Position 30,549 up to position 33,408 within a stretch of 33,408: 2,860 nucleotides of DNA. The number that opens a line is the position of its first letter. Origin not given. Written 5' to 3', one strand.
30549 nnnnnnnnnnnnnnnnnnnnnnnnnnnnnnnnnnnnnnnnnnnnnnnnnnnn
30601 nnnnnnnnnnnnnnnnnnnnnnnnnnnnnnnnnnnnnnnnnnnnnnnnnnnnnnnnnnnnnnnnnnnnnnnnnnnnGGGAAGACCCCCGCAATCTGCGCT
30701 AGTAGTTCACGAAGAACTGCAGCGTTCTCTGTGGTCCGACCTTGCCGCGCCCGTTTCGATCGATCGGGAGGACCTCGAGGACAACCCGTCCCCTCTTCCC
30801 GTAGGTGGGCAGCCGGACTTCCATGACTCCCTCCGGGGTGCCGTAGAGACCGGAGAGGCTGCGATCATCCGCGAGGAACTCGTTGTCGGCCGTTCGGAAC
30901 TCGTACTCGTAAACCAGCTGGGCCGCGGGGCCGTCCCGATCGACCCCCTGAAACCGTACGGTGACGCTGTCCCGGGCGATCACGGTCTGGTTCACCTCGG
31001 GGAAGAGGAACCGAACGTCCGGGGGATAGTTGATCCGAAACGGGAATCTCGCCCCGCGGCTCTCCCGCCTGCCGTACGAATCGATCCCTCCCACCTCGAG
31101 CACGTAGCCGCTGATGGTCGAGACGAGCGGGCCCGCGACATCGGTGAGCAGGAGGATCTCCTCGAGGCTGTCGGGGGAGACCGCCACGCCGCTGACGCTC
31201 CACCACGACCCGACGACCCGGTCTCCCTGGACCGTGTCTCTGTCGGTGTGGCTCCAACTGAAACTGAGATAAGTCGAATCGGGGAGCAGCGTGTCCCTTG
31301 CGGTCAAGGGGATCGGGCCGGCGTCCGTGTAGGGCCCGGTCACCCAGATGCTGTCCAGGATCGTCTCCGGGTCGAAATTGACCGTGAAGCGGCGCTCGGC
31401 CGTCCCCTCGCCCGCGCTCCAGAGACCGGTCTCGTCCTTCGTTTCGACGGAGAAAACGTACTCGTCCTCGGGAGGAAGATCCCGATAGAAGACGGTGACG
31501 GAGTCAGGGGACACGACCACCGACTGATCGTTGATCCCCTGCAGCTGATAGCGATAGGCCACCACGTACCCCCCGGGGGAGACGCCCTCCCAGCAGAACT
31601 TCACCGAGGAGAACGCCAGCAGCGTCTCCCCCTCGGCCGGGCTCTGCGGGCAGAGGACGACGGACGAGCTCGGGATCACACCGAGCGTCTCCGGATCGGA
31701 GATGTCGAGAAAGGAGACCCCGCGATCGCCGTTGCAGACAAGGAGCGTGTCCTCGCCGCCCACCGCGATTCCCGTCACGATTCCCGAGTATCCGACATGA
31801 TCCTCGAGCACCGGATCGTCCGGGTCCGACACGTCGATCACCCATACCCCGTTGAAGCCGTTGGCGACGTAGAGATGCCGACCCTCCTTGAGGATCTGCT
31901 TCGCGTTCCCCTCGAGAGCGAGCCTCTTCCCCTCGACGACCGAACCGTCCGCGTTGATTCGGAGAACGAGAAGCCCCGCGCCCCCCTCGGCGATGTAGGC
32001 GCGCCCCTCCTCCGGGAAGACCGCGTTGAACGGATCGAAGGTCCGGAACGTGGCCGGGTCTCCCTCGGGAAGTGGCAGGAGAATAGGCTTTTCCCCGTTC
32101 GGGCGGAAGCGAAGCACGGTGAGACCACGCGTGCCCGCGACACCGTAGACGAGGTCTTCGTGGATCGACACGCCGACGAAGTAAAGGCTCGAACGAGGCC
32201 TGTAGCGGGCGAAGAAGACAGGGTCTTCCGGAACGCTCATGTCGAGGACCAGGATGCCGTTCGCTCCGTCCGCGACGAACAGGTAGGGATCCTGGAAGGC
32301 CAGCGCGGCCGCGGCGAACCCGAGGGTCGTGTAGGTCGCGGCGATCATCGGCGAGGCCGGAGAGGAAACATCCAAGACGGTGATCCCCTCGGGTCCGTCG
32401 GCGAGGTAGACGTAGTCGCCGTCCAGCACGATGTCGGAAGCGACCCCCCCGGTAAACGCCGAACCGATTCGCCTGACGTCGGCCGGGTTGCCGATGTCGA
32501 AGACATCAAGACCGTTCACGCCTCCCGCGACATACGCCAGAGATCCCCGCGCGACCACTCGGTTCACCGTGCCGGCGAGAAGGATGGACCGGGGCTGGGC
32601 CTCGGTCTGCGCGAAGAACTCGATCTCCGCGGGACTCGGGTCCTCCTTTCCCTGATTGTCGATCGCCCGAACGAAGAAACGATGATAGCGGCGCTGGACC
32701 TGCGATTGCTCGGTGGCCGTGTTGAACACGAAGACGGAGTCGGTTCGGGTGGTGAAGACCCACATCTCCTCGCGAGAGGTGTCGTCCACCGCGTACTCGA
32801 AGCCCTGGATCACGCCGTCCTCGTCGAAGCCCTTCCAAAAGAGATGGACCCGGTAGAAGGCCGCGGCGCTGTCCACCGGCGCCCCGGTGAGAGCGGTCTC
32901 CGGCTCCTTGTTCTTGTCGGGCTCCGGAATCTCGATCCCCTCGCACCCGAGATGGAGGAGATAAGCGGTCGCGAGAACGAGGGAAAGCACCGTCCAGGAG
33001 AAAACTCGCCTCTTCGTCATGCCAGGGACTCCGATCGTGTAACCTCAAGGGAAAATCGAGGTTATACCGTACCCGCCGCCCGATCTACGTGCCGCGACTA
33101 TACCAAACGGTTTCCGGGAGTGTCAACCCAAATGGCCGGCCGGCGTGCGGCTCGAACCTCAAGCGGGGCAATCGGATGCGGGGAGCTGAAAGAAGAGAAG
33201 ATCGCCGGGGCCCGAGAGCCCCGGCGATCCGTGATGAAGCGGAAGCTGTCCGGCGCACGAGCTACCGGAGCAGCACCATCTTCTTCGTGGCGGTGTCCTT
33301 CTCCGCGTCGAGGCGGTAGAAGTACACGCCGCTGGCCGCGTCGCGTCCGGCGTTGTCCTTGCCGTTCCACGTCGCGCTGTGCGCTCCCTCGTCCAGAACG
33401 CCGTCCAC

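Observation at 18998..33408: A 14-kb island of exported proteins (three T9SS cargo proteins plus three lipoprotein-like proteins) with no assignable catalytic function: a candidate undescribed cell-surface system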

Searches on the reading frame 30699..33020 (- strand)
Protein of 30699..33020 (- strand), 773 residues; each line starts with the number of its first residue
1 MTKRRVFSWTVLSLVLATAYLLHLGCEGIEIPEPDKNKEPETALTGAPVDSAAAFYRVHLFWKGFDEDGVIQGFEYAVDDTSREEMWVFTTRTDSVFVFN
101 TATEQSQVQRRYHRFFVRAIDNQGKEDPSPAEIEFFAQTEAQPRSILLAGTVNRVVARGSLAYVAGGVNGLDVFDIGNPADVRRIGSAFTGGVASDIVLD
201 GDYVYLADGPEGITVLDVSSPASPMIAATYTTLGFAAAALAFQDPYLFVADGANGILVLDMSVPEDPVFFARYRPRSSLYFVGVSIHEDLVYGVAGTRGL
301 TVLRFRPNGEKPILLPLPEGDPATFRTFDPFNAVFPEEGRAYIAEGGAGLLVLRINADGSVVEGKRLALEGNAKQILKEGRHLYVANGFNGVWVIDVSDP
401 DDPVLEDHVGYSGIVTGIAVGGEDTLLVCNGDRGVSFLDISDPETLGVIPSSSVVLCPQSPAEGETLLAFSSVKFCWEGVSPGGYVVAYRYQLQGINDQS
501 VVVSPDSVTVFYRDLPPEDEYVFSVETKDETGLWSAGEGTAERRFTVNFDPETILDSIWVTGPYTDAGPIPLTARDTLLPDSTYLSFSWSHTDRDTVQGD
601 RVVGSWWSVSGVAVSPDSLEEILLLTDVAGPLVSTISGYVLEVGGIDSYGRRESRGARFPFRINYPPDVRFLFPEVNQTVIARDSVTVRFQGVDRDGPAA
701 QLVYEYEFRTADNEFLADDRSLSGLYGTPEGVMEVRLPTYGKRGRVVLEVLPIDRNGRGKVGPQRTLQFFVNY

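Call 5: search_protein_families(library=pfam, proteins=[window:30699-33020:-], max_evalue=0.01)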
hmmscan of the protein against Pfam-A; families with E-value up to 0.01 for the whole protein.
window:30699-33020:- (773 aa): 3 families
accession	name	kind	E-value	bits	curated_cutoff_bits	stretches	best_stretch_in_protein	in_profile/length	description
PF08309.17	LVIVD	-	1e-25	89.2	20.2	3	191-232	1-42/42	LVIVD repeat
PF07495.19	Y_Y_Y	-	0.00031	21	26.6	0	488-536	9-55/65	Y_Y_Y domain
PF16819.11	DUF5074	-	0.0043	16.6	27.2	0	194-261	101-170/353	Domain of unknown function (DUF5074)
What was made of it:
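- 30699..33020 (-): g1: lipoprotein with an N-terminal FN3-like domain (paralogous to that of g2), an LVIVD beta-propeller and C-terminal Ig-like domains. LVIVD 1e-25, 3 stretches; weak Y_Y_Y (call 5).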

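Call 6: search_protein_families(library=ncbifam, proteins=[window:30699-33020:-], max_evalue=0.01)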
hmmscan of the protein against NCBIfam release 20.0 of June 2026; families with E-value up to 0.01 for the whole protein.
window:30699-33020:- (773 aa): 0 families

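Call 10: find_encoding_contigs(protein=window:30699-33020:-, flank=10000, max_places=6)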
Protein window:30699-33020:- (773 aa): no gene with exactly this product is on record in the collection.
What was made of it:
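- Tried and rejected: Exact-sequence look-up of g1 to extend the contig found nothing on record (call 10).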

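Call 71: search_solved_structures(query=window:30699-33020:-, max_evalue=1)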
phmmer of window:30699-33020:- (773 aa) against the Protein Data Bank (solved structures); distinct sequences matched with E-value up to 1: 2.
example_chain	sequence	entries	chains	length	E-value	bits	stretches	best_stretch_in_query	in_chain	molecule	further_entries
6gvk_A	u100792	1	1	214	0.32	12.4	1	483-593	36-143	Integrin beta-4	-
6gvl_A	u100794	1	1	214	0.33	12.4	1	483-593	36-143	Integrin beta-4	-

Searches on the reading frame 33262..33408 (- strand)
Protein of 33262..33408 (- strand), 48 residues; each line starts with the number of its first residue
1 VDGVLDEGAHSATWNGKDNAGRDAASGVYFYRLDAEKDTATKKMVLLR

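Call 5: search_protein_families(library=pfam, proteins=[window:33262-33408:-], max_evalue=0.01)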
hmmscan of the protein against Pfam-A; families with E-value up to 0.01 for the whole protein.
window:33262-33408:- (48 aa): 2 families
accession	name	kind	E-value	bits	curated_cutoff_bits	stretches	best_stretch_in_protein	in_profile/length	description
PF13860.13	FlgD_ig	-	1.2e-05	25.6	27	1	5-37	45-77/79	FlgD Ig-like domain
PF13585.12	CHU_C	-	8.4e-05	23.1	27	1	8-42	45-80/86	CHU_C Type IX secretion signal domain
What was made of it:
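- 33262..33408 (-): g0: last 48 codons plus stop of a ~1160-aa secreted protein with a type-A T9SS/FlgD_ig-like C-terminal domain; the rest lies outside the window. FlgD_ig 25.6 bits and CHU_C 23.1 bits, both below cutoff because the sequence is truncated (call 5).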

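Call 6: search_protein_families(library=ncbifam, proteins=[window:33262-33408:-], max_evalue=0.01)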
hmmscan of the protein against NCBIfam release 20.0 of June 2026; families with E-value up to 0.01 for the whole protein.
window:33262-33408:- (48 aa): 5 families
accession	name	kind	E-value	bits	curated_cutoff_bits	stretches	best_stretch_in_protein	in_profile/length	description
NF005176.1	PRK06655.1-1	equivalog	0.00047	20.1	230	1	5-44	119-158/197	flagellar hook assembly protein FlgD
TIGR04183.1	Por_Secre_tail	domain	0.0006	19.7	23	1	21-45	48-70/72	T9SS type A sorting domain-containing protein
NF033707.1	T9SS_sortase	equivalog_domain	0.003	15.2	420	1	10-42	1052-1090/1095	type IX secretion system sortase PorU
NF052228.1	T9SS_PorZ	equivalog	0.0031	16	260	1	12-43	719-752/757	type IX secretion system anionic LPS delivery protein PorZ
NF009453.0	PRK12813.1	equivalog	0.0067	16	264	1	7-39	145-177/223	flagellar basal body rod modification protein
